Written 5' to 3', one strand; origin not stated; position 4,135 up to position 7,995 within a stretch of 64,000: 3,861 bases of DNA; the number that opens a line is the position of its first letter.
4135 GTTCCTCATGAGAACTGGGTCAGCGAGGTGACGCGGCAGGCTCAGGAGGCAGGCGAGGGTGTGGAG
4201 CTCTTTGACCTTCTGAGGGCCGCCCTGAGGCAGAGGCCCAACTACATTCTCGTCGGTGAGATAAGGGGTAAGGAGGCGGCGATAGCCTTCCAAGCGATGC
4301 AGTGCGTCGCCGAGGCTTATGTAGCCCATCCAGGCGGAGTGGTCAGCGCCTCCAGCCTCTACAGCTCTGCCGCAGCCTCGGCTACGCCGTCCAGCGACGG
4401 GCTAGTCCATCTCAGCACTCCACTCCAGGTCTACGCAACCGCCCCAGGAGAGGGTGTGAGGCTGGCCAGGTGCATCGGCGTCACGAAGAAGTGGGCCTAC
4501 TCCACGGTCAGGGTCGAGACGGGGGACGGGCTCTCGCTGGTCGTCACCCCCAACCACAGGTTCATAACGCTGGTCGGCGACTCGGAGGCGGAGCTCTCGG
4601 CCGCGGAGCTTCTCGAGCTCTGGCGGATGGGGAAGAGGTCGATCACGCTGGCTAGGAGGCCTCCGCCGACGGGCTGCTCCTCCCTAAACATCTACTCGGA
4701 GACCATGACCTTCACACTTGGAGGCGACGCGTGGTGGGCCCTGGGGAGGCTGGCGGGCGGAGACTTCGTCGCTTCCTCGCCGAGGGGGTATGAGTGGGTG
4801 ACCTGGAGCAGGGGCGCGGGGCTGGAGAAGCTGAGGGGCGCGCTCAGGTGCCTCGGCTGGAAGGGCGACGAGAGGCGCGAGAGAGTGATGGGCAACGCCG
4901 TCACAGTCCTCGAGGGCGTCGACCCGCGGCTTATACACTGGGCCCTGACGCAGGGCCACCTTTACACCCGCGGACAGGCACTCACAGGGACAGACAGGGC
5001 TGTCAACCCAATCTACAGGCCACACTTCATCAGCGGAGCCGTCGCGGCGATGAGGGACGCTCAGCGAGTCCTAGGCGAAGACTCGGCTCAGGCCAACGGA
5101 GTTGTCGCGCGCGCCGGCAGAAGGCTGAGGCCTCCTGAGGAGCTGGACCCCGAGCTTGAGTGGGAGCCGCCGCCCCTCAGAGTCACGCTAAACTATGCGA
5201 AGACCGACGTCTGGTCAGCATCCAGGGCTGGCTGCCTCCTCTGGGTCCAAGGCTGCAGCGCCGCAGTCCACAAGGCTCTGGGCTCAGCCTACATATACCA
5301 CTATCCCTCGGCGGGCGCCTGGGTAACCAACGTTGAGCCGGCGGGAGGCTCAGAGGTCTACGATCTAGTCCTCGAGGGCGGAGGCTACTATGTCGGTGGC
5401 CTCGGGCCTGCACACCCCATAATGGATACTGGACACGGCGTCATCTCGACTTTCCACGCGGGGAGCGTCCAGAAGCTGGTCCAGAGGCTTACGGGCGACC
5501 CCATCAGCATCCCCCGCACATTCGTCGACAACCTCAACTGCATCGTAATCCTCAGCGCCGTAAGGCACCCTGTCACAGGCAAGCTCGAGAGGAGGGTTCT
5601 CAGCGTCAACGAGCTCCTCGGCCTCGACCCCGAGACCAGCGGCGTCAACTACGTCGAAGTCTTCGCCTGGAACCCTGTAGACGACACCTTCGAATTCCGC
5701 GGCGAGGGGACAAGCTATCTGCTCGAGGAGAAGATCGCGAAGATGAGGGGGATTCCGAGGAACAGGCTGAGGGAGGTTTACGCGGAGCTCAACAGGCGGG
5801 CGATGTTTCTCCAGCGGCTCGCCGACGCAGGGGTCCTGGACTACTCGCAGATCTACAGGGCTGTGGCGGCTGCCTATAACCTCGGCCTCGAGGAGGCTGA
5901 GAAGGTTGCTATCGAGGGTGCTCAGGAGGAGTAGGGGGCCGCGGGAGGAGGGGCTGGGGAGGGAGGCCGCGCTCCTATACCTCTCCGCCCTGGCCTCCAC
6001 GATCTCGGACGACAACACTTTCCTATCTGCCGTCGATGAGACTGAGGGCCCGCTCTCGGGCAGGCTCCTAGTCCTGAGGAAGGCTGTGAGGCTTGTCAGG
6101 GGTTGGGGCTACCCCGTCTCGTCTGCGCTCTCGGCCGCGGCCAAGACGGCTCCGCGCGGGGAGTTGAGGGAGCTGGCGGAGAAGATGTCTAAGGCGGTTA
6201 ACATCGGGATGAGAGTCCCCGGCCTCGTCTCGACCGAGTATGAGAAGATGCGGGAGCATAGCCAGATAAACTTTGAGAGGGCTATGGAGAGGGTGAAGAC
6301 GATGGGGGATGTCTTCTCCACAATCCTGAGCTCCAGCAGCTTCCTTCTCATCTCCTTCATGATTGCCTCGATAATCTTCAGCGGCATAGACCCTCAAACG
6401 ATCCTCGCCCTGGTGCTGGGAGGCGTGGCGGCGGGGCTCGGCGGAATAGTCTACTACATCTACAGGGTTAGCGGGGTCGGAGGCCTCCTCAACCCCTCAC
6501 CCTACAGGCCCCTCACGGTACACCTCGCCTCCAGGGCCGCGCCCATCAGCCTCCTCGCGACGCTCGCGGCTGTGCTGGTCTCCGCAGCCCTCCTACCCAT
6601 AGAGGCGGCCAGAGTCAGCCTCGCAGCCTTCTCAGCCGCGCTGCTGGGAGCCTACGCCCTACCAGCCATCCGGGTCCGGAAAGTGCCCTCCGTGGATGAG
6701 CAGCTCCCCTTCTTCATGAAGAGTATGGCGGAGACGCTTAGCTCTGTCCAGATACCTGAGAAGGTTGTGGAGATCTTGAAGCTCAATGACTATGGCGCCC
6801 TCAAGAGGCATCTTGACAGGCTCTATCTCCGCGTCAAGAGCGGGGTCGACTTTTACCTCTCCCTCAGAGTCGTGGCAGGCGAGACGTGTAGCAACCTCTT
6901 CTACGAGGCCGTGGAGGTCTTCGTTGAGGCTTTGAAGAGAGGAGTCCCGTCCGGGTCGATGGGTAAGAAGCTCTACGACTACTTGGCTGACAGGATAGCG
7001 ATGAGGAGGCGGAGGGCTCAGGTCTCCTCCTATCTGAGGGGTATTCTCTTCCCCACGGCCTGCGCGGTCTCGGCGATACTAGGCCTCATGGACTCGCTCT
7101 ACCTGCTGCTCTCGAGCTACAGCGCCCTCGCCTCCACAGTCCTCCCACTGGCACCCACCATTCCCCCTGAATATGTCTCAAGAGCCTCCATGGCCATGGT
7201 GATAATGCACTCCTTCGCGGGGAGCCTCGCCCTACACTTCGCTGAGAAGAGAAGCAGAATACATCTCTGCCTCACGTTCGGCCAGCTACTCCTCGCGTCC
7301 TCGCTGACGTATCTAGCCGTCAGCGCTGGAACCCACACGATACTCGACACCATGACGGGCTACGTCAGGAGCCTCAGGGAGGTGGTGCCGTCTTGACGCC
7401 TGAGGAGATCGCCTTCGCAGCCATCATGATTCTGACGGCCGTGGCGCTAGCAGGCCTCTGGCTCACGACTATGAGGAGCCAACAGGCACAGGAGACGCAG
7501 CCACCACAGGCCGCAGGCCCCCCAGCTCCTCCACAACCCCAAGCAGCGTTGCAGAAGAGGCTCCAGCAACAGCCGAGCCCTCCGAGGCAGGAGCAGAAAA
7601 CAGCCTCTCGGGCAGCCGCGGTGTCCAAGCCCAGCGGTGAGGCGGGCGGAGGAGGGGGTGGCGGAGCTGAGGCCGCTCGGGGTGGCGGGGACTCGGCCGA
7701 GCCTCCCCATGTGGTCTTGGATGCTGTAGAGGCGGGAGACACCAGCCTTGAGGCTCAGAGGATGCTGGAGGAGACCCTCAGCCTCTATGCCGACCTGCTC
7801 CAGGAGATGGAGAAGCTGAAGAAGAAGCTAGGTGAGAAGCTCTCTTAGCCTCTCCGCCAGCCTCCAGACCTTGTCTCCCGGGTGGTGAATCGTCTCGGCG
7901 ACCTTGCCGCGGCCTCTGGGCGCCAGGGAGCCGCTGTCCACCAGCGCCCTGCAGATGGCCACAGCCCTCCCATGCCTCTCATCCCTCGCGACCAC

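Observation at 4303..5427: Intein in the archaellum motor ATPase ArlI, ending in Asp instead of Asn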

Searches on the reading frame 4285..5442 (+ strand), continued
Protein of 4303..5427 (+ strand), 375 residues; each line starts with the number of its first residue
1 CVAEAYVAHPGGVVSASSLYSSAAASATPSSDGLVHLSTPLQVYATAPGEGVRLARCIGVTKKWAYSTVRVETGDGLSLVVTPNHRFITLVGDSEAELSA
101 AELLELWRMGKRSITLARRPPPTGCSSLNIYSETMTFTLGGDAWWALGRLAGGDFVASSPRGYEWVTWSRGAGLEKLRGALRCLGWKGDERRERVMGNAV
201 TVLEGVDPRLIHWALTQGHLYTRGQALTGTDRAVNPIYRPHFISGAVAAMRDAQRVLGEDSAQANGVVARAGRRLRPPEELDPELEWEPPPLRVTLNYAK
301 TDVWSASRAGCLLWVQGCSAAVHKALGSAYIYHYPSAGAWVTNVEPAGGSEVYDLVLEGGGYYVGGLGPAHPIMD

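Call 67: fold_search(model_id=the predicted structure, library=pdb)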
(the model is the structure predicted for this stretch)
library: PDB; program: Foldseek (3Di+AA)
matches with E <= 10: 245; with E <= 0.001: 22
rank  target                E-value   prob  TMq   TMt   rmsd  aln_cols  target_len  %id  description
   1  7qsu                  6.8e-14  1.00  0.42  0.44  13.8       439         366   15  Crystal structure of homing endonuclease-associated TliVMA intein (C1A, d333-339) (released 2022-03-30)
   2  7qst                  5.5e-13  1.00  0.43  0.46  14.0       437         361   14  Crystal structure of homing endonuclease-associated PhoVMA intein (C1A) (released 2022-03-30)
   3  7qss                  4.9e-12  1.00  0.44  0.39  14.2       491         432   14  Crystal structure of homing endonuclease-associated TliVMA intein (C1A) (released 2022-03-30)
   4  1dq3                  3.5e-08  1.00  0.36  0.31  18.1       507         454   12  CRYSTAL STRUCTURE OF AN ARCHAEAL INTEIN-ENCODED HOMING ENDONUCLEASE PI-PFUI (released 2000-07-05)
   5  2cw7                  3.7e-08  1.00  0.43  0.32  14.2       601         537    9  Crystal structure of intein homing endonuclease II (released 2006-04-18)
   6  4o1s_A                1.3e-06  1.00  0.27  0.59   2.3       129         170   26  Crystal structure of TvoVMA intein (released 2014-03-19)
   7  1ef0_A                3.0e-06  1.00  0.30  0.27  16.1       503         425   10  CRYSTAL STRUCTURE OF PI-SCEI MINIPRECURSOR (released 2000-06-07)
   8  1jva_B                3.0e-06  1.00  0.28  0.26  16.5       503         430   10  CRYSTAL STRUCTURE OF THE VMA1-DERIVED ENDONUCLEASE BEARING THE N AND C EXTEIN PROPEPTIDES (released 2002-08-29)
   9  1jva_A                2.2e-05  1.00  0.32  0.29  16.4       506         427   11  CRYSTAL STRUCTURE OF THE VMA1-DERIVED ENDONUCLEASE BEARING THE N AND C EXTEIN PROPEPTIDES (released 2002-08-29)
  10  6rpp                  3.0e-05  1.00  0.24  0.51   4.8       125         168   21  Crystal structure of PabCDC21-1 intein (released 2019-08-14)
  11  1ef0_B                3.0e-05  1.00  0.32  0.31  15.8       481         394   11  CRYSTAL STRUCTURE OF PI-SCEI MINIPRECURSOR (released 2000-06-07)
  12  6rpq                  6.8e-05  1.00  0.26  0.39   3.4       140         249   21  Crystal structure of PhoCDC21-1 intein (released 2019-08-14)
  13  1um2_A                8.1e-05  0.99  0.27  0.26  16.5       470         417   11  Crystal Structure of the Vma1-Derived Endonuclease with the Ligated Extein Segment (released 2004-09-22)
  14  2lqm_MODEL_1_A        1.3e-04  1.00  0.25  0.53   2.7       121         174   21  Solution Structures of RadA intein from Pyrococcus horikoshii (released 2012-05-16)
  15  1um2_B                1.6e-04  0.96  0.22  0.21  17.3       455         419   10  Crystal Structure of the Vma1-Derived Endonuclease with the Ligated Extein Segment (released 2004-09-22)
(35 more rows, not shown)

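Call 73: find_related_loci(query=A3, collection=metagenome_contigs, flank=2500)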
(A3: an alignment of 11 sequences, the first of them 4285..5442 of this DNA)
Query A3 (386 aa) in metagenome_contigs; peptide patterns used: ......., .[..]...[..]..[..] (x = any residue, [..] = any of these).
126 stretches matched a pattern; 15 encode a relative of the query (tblastn E <= 1e-3); 15 distinct loci.
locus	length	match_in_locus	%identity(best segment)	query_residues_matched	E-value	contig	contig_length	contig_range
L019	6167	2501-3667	51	1-386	7e-96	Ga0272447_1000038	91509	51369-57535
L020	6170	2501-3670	48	1-386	9e-90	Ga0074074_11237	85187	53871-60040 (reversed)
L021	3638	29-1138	37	47-386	7e-59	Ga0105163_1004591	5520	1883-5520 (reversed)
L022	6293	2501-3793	31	1-386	3e-37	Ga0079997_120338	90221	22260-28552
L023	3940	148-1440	31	1-386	5e-37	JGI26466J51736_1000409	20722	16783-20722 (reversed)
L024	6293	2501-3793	30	1-386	3e-33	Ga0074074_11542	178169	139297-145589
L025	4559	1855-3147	37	1-386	2e-31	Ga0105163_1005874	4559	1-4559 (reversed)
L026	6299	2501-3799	36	1-386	1e-28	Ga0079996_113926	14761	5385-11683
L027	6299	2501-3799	36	1-386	4e-28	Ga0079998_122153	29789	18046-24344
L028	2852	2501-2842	44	1-111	3e-17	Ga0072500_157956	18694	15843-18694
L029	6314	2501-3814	21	1-386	3e-13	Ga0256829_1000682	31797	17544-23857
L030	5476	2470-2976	35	1-386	2e-12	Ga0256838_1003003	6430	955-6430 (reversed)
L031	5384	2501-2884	33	1-133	2e-11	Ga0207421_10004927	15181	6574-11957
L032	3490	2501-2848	26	1-117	2e-9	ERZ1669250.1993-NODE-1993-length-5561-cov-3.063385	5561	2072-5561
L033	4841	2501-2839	28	1-111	1e-7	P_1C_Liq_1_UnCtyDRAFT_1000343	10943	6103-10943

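Call 75: find_related_loci(query=A3, collection=viral_contigs, flank=2500)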
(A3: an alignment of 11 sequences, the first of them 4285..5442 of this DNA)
Query A3 (386 aa) in viral_contigs; peptide patterns used: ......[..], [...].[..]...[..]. (x = any residue, [..] = any of these).
62 stretches matched a pattern, but none encodes a relative of the query by tblastn (E <= 1e-3).

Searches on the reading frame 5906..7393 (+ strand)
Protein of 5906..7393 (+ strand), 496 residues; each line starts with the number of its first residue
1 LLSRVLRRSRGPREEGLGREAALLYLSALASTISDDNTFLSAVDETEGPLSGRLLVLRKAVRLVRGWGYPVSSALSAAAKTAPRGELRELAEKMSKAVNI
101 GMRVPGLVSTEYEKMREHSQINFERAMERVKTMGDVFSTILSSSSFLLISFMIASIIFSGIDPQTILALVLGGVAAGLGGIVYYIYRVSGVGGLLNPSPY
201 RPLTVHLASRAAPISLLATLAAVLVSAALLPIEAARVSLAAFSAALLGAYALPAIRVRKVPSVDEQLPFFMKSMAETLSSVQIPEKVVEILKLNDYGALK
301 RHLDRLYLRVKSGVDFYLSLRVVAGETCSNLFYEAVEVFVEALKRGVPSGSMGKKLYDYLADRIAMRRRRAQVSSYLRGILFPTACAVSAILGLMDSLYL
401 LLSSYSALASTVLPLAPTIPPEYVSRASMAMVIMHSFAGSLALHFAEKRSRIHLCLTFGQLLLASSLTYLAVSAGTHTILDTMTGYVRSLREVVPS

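Call 14: search_protein_families(library=ncbifam, proteins=[window:5906-7393:+], max_evalue=0.1)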
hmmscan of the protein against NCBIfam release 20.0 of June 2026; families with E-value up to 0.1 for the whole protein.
window:5906-7393:+ (496 aa): 4 families
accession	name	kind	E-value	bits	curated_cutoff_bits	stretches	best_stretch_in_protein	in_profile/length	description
NF004705.1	PRK06041.1-3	equivalog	2e-51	175.4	400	1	24-482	12-464/465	archaellar assembly protein ArlJ/FlaJ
NF004704.2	PRK06041.1-2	equivalog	2.5e-29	102.4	550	1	57-477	116-551/555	archaellar assembly protein ArlJ/FlaJ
NF004703.2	PRK06041.1-1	equivalog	2.6e-26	92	570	1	25-404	46-422/525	archaellar assembly protein ArlJ/FlaJ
NF046075.1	UpsF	equivalog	0.086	11.6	400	0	68-153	137-222/484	membrane pilin protein UpsF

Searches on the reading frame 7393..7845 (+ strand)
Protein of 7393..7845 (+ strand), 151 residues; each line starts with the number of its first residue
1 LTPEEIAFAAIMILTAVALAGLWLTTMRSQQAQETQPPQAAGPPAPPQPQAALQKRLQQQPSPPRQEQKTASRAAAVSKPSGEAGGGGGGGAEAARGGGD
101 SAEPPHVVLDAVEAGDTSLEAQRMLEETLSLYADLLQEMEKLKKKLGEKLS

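Call 14: search_protein_families(library=ncbifam, proteins=[window:7393-7845:+], max_evalue=0.1)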
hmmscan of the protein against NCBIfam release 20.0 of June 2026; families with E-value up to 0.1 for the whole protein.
window:7393-7845:+ (151 aa): 3 families
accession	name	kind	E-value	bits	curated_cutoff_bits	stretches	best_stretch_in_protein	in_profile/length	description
NF033761.1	gliding_GltJ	equivalog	0.00063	18.9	450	1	9-88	378-453/671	adventurous gliding motility protein GltJ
NF052435.1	BamI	equivalog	0.011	15.6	180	1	7-73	6-74/226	biofilm-associated metzincin protease inhibitor BamI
TIGR03499.1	FlhF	equivalog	0.046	13.7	174.15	1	31-149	56-127/286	flagellar biosynthesis GTPase FlhF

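Call 59: search_protein_families(library=pfam, proteins=[window:7393-7845:+], max_evalue=0.01)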
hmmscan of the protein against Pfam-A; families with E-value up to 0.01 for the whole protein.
window:7393-7845:+ (151 aa): 0 families
